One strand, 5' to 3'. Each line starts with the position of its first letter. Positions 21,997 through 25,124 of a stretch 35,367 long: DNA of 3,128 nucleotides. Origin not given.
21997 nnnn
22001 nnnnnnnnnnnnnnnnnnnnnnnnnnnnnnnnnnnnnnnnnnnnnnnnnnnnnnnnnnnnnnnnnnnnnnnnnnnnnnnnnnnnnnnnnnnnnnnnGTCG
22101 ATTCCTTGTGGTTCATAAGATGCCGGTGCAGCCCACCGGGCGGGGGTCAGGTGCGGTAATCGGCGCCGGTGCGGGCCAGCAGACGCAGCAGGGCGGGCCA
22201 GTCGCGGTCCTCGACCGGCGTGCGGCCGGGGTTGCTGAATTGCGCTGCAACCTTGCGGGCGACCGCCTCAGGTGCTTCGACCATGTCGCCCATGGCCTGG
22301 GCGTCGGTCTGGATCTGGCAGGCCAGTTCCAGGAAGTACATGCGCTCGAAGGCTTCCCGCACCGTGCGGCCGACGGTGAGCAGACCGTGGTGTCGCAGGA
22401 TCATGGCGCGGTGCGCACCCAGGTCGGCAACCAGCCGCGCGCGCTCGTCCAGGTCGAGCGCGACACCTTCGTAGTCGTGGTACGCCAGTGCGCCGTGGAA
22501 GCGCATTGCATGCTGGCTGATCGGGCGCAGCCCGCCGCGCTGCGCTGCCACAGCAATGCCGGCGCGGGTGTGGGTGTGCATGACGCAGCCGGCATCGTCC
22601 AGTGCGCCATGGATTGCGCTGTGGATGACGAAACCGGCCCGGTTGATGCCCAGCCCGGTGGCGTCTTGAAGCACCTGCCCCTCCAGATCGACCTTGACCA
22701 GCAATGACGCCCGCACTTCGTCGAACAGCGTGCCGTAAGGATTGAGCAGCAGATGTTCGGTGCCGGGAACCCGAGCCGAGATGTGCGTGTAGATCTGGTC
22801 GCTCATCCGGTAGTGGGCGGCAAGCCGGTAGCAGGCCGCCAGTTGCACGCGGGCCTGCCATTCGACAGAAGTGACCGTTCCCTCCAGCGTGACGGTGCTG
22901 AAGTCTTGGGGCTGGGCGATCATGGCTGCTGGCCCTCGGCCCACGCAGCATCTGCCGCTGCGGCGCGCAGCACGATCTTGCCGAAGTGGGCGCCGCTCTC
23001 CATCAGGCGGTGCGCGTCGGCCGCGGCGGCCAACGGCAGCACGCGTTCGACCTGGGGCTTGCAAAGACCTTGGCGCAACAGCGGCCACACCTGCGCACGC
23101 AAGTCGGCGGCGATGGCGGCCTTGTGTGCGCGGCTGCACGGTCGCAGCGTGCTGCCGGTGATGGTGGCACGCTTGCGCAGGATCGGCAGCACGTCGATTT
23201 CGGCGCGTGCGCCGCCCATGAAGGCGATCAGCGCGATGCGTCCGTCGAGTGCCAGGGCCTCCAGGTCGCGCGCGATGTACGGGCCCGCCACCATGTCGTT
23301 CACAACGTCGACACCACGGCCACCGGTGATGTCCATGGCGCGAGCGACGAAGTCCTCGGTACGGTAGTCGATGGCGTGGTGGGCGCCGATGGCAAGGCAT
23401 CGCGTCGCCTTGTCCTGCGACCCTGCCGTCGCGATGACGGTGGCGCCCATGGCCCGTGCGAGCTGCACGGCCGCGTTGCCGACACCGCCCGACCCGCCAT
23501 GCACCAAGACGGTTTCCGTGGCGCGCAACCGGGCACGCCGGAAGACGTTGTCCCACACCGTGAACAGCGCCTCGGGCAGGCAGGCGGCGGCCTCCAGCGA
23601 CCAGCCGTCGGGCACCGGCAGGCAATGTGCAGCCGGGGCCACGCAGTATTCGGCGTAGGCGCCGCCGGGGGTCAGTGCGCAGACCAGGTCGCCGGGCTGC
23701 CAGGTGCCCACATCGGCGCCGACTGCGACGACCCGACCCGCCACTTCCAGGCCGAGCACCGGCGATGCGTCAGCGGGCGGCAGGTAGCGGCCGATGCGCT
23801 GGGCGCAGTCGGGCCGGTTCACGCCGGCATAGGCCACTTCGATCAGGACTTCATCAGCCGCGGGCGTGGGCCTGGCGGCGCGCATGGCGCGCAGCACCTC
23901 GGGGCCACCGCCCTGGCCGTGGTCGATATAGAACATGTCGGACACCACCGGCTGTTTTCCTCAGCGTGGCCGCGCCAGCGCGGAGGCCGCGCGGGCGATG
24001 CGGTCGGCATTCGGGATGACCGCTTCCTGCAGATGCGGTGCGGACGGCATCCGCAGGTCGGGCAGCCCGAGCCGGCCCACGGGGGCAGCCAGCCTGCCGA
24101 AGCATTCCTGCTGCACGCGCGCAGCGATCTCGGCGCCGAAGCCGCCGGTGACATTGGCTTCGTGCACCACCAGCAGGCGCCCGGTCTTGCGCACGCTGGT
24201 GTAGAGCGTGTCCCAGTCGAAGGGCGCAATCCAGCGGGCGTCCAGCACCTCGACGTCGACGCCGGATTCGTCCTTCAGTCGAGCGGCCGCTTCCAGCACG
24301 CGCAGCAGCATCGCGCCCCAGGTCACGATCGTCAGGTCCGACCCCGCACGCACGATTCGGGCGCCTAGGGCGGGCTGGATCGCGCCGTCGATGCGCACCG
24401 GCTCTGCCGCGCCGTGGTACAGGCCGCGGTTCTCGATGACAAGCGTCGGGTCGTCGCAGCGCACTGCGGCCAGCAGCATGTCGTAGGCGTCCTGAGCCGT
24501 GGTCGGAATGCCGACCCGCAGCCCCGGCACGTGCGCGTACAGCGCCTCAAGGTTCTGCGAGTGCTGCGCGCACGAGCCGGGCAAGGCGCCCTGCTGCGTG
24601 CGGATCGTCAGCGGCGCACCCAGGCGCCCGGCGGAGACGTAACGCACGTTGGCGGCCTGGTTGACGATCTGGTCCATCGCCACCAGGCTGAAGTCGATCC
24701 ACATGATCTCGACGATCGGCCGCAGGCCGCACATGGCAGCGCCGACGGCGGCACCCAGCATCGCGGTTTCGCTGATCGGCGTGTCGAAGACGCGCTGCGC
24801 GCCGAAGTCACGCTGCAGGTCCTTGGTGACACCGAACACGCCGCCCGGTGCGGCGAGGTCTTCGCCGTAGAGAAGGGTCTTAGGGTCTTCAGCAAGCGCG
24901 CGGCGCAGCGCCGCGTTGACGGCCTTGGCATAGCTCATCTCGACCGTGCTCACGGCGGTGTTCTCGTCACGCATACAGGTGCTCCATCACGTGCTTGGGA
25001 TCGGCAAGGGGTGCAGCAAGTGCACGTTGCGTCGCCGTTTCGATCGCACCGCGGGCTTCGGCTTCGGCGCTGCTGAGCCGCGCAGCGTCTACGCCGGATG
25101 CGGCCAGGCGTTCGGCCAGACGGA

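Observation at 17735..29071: Eleven-gene, translationally coupled Rieske-oxygenase operon of unassigned substrate under a divergent IclR regulator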

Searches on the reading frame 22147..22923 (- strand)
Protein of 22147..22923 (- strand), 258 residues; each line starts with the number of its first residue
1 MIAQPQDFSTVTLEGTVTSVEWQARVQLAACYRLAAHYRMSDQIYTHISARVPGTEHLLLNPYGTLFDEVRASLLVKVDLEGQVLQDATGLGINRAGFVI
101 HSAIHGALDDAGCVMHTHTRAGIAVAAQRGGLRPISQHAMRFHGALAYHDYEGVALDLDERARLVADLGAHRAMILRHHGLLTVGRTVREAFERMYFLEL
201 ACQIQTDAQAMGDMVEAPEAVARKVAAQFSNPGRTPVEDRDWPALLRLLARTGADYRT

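Call 5: search_protein_families(library=pfam, proteins=[window:22147-22923:-])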
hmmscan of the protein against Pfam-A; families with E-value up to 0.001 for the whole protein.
window:22147-22923:- (258 aa): 1 family
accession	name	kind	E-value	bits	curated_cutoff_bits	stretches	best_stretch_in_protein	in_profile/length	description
PF00596.27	Aldolase_II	-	1.1e-47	162.8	22.2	1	27-205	2-182/183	Class II Aldolase and Adducin N-terminal domain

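Call 6: search_protein_families(library=ncbifam, proteins=[window:22147-22923:-])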
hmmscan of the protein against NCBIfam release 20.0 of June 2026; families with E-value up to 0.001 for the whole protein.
window:22147-22923:- (258 aa): 27 families (the best 25 are shown)
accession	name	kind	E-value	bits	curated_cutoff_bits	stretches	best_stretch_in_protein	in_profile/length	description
NF005451.0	PRK07044.1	subfamily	1.9e-104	348.2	207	1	11-257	9-255/256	aldolase II superfamily protein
NF005186.0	PRK06661.1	equivalog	1.3e-51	175.5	339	1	24-250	6-232/235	hypothetical protein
NF005068.0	PRK06486.1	equivalog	5.3e-46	157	269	1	22-257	25-261/262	aldolase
NF004855.0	PRK06208.1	subfamily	6.1e-46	156.9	255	1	23-230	42-249/274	class II aldolase/adducin family protein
NF005689.0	PRK07490.1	equivalog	3.4e-39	134.5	260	1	16-254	6-244/248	hypothetical protein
NF005484.0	PRK07090.1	equivalog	1.2e-23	83.7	261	1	12-234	19-239/260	aldolase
NF005123.0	PRK06557.1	subfamily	4.3e-18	65.8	251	1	35-231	23-218/223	L-ribulose-5-phosphate 4-epimerase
NF004527.0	PRK05874.1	equivalog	1.3e-12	47.7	308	1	46-229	29-210/218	L-fuculose-phosphate aldolase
NF053831.1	RU1PAldHalo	equivalog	3.2e-12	46.4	300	1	55-233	32-207/208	ribulose-1-phosphate aldolase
NF053537.1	DhpthDcsPhtC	equivalog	3.1e-09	36.6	200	1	25-216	1-201/232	3,4-dihydroxyphthalate decarboxylase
NF006413.0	PRK08660.1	equivalog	8.8e-09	35.5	203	1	48-207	26-176/184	aldolase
NF005302.0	PRK06833.1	equivalog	1.3e-08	34.5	264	1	58-233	40-211/214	L-fuculose-phosphate aldolase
TIGR03328.1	salvage_mtnB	equivalog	3.7e-08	33.1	137.05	1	48-126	21-96/194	methylthioribulose 1-phosphate dehydratase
NF006208.0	PRK08333.1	equivalog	1.8e-07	31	267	1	32-201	13-176/189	aldolase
NF040649.1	FucA_Meth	equivalog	1.1e-06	28.7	250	1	56-203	32-171/179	L-fuculose phosphate aldolase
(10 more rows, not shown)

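Call 14: search_solved_structures(query=window:22147-22923:-, max_evalue=0.00001)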
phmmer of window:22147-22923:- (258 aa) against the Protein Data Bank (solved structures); distinct sequences matched with E-value up to 0.00001: 14.
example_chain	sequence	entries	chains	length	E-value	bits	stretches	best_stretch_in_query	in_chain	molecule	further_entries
3ocr_A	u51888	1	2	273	4.7e-81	275.3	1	15-257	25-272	Class II aldolase/adducin domain protein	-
8iah_0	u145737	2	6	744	3.4e-47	164.4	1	24-210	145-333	Adducin 1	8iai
8iah_3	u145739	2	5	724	1e-31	113.7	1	23-214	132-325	Beta-adducin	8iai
4xxf_A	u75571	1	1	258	5.3e-26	95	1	21-221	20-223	Fuculose-1-phosphate aldolase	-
9m09_A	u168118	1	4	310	1.4e-21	80.6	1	26-211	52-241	TqaM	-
9m0a_B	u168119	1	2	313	1.4e-21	80.5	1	26-211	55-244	TqaM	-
9ryg_A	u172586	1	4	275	2e-20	76.7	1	59-229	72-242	Decarboxylase NovR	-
9n43_A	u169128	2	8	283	5.4e-19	72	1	27-210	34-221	Class II aldolase/adducin N-terminal domain-containing protein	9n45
8ix6_A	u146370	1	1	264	8.1e-15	58.4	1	62-226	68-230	Aldolase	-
8il8_A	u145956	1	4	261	7.2e-13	52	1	22-223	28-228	Aldolase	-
8iqa_A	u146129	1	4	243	7.7e-13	51.9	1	27-223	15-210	Aldolase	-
2z7b_A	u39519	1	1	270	3.9e-08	36.5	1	73-213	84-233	Mlr6791 protein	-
4c24_A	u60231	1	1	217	5.8e-07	32.7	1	58-233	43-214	L-FUCULOSE PHOSPHATE ALDOLASE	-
4c25_A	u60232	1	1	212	2e-06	30.9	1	58-229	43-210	L-FUCULOSE PHOSPHATE ALDOLASE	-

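Call 78: find_homologous_proteins(query=window:22147-22923:-, max_evalue=1e-40)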
Query window:22147-22923:- (258 aa): 7974 proteins with E <= 1e-40 among 8000 candidates; the best 120 are listed.
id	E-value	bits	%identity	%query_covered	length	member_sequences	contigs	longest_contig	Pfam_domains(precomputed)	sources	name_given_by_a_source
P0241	6.7e-167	571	100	100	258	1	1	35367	PF00596.28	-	-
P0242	5.5e-144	496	87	100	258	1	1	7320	PF00596.28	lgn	-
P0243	1.3e-134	465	79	100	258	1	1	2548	PF00596.28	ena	-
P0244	2.0e-123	429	77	100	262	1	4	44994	PF00596.28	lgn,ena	-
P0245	1.6e-121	423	75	98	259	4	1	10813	PF00596.28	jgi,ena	-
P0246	1.8e-120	419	73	100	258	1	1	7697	PF00596.28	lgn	-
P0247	4.4e-120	418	74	98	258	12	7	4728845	PF00596.28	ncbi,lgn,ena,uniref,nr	ncbi:class II aldolase/adducin family protein [Hydrogenophaga sp. YM1]|uniref:class II aldolase/addu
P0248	3.0e-119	415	75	97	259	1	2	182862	PF00596.28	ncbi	-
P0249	4.2e-117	408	74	97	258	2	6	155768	PF00596.28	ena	-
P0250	8.6e-117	407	73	98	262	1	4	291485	PF00596.28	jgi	jgi:ribulose-5-phosphate 4-epimerase/fuculose-1-phosphate aldolase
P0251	3.2e-115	402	72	96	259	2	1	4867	PF00596.28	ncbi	-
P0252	7.0e-115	401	71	97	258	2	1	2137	PF00596.28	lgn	-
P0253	8.1e-115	401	71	97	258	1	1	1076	PF00596.28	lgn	-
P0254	4.2e-114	398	71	99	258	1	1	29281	PF00596.28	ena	-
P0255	1.3e-110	387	70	95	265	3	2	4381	PF00596.28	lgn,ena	-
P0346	1.1e-90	322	65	93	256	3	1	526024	PF00596.28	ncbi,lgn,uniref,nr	ncbi:Ribulose-5-phosphate 4-epimerase/Fuculose-1-phosphate aldolase [Variovorax sp. YR750]|uniref:cl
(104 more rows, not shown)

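Call 79: find_encoding_contigs(protein=P0346, flank=7000, max_places=2)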
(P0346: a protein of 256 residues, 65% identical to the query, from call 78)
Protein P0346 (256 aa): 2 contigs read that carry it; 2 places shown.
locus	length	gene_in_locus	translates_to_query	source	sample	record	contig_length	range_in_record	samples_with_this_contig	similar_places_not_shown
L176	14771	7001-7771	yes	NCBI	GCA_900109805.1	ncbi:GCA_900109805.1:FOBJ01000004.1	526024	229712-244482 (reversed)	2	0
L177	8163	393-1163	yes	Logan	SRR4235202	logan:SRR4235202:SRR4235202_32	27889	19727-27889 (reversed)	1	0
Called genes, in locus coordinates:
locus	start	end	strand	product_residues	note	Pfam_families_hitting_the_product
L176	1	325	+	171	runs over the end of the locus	PF14588:YjgF_endoribonc (weak), PF01042:Ribonuc_L-PSP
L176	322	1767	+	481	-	PF01425:Amidase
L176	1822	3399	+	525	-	PF00496:SBP_bac_5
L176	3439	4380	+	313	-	PF19300:BPD_transp_1_N, PF00528:BPD_transp_1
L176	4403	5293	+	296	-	PF00528:BPD_transp_1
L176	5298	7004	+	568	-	PF02463:SMC_N (faint), PF13555:AAA_29 (faint), PF00005:ABC_tran, PF13191:AAA_16 (faint), PF13304:AAA_21 (faint), PF13401:AAA_22 (faint), PF08352:oligo_HPY (weak), PF00005:ABC_tran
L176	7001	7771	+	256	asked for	PF00596:Aldolase_II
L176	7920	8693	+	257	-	PF12833:HTH_18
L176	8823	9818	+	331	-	PF03401:TctC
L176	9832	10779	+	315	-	PF02567:PhzC-PhzF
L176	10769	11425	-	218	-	-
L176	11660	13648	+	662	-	PF19291:TREH_N, PF00723:Glyco_hydro_15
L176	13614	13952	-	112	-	-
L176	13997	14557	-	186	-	PF13671:AAA_33, PF01202:SKI (weak)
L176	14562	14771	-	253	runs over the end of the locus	PF23441:SDR (weak), PF00106:adh_short, PF08659:KR, PF13561:adh_short_C2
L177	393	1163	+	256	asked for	PF00596:Aldolase_II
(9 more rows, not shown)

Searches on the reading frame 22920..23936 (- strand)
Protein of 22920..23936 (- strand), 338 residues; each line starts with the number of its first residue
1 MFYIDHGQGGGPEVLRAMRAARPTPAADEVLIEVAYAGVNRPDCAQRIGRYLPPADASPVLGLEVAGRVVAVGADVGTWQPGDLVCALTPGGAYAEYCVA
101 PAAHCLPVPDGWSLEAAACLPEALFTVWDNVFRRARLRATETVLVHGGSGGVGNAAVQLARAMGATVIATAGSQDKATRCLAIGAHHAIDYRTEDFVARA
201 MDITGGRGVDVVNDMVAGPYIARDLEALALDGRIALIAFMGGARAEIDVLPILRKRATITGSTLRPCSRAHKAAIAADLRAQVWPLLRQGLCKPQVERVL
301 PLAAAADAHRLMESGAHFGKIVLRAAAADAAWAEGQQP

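Call 5: search_protein_families(library=pfam, proteins=[window:22920-23936:-])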
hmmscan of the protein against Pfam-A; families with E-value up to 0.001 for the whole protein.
window:22920-23936:- (338 aa): 3 families
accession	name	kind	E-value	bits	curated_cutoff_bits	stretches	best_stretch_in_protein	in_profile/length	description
PF00107.32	ADH_zinc_N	-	2.2e-28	99.2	31.8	1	151-266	1-116/129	Zinc-binding dehydrogenase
PF13602.12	ADH_zinc_N_2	-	2.6e-25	90.3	27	1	183-323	1-134/134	Zinc-binding dehydrogenase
PF08240.17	ADH_N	-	8.3e-17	61.8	23.5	1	27-110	2-104/104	Alcohol dehydrogenase GroES-like domain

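Call 6: search_protein_families(library=ncbifam, proteins=[window:22920-23936:-])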
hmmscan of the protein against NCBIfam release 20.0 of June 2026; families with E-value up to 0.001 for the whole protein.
window:22920-23936:- (338 aa): 27 families (the best 25 are shown)
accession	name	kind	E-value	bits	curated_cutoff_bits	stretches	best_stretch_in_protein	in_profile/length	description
TIGR02824.1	quinone_pig3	subfamily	1.5e-131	438.3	296.8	1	1-324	1-324/325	putative NAD(P)H quinone oxidoreductase, PIG3 family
NF041183.1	Pks2_ls1_myc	equivalog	3.6e-41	140.2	2400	1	19-325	1424-1729/2086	sulfolipid-1 biosynthesis phthioceranic/hydroxyphthioceranic acid synthase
NF008024.0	PRK10754.1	subfamily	1.5e-40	139.2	348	1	4-321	5-323/327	NADPH:quinone reductase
TIGR02817.1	adh_fam_1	subfamily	2.7e-30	106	284.05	1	12-324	14-334/336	zinc-binding alcohol dehydrogenase family protein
NF010344.0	PRK13771.1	subfamily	1.2e-28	100.1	349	2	92-324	116-332/334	putative alcohol dehydrogenase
NF041172.1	AcrlCoa_red_Thmprot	equivalog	2.5e-27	95.7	500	2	92-324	116-333/334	acryloyl-CoA reductase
TIGR02823.1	oxido_YhdH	subfamily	7.6e-23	80.8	297.25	1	27-323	26-322/324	acrylyl-CoA reductase family protein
TIGR01751.1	crot-CoA-red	equivalog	2.2e-22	79.3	378.55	1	89-203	137-253/398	crotonyl-CoA carboxylase/reductase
TIGR03989.1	Rxyl_3153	subfamily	1.1e-19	71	440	1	91-248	138-297/370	NDMA-dependent alcohol dehydrogenase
NF041097.1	keto_inos_dh_IolM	equivalog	3.3e-18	65.5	450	2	89-263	148-335/389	scyllo-inosose 3-dehydrogenase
NF003808.0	PRK05396.1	equivalog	2.6e-17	62.7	380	1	91-265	118-289/341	L-threonine 3-dehydrogenase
TIGR00692.1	tdh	equivalog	4.2e-17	62.2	458.35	1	91-265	116-288/340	L-threonine 3-dehydrogenase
NF058644.1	CurcmRedCuraProt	equivalog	8.6e-17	61.2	440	1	16-326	19-334/336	NADPH-dependent curcumin/dihydrocurcumin reductase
NF047908.1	AldhRedAhr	equivalog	1.4e-16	60.3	470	1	91-324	119-334/335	NADPH-dependent aldehyde reductase Ahr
TIGR03451.1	mycoS_dep_FDH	equivalog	6.7e-16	58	512.9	2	92-236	129-274/358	S-(hydroxymethyl)mycothiol dehydrogenase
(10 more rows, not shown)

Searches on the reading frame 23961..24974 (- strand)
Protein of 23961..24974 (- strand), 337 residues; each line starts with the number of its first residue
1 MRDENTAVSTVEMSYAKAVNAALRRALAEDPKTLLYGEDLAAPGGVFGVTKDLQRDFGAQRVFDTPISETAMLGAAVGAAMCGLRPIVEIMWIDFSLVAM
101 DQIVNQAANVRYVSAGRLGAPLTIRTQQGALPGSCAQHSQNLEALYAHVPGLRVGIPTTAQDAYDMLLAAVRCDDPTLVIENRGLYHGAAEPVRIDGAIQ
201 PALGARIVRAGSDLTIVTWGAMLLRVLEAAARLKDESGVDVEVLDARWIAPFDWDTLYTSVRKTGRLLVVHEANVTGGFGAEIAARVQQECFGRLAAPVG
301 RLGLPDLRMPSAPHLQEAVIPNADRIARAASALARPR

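Call 5: search_protein_families(library=pfam, proteins=[window:23961-24974:-])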
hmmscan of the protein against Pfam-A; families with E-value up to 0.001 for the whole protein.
window:23961-24974:- (337 aa): 2 families
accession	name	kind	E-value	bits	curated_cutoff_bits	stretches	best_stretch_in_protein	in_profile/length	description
PF02779.29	Transket_pyr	-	6.5e-39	133.8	27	1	12-186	2-172/174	Transketolase, pyrimidine binding domain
PF02780.25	Transketolase_C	-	7.6e-39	132.9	25.9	1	205-326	3-124/124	Transketolase, C-terminal domain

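Call 6: search_protein_families(library=ncbifam, proteins=[window:23961-24974:-])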
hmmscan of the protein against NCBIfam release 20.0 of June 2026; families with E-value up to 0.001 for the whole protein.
window:23961-24974:- (337 aa): 9 families
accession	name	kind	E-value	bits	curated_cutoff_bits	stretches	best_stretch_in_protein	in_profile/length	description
NF006667.0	PRK09212.1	subfamily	3.8e-90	302.1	321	1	12-332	3-321/327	pyruvate dehydrogenase complex E1 component subunit beta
NF008854.0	PRK11892.1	equivalog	3.4e-85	286.4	454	1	9-333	138-461/464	pyruvate dehydrogenase complex E1 component subunit beta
TIGR00204.1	dxs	equivalog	6.6e-21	74.5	465.95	1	12-312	309-591/616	1-deoxy-D-xylulose-5-phosphate synthase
NF004559.0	PRK05899.2-5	equivalog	6.9e-17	60.9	488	1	60-313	360-602/627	transketolase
NF008968.0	PRK12315.1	subfamily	1.2e-14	53.6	510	1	4-285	270-535/582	1-deoxy-D-xylulose-5-phosphate synthase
NF003933.0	PRK05444.2-2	equivalog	5.1e-11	41.8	395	1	49-304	326-573/606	1-deoxy-D-xylulose-5-phosphate synthase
NF004556.0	PRK05899.2-2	equivalog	1.9e-09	36.3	575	1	207-292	515-598/639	transketolase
TIGR03710.1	OAFO_sf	subfamily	7.1e-06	24.9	482.75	1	211-289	463-538/561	2-oxoacid:acceptor oxidoreductase subunit alpha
NF041170.1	Oxoac_fdxalpha_Archa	equivalog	0.00018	20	800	1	212-285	520-592/636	2-oxoacid:ferredoxin oxidoreductase subunit alpha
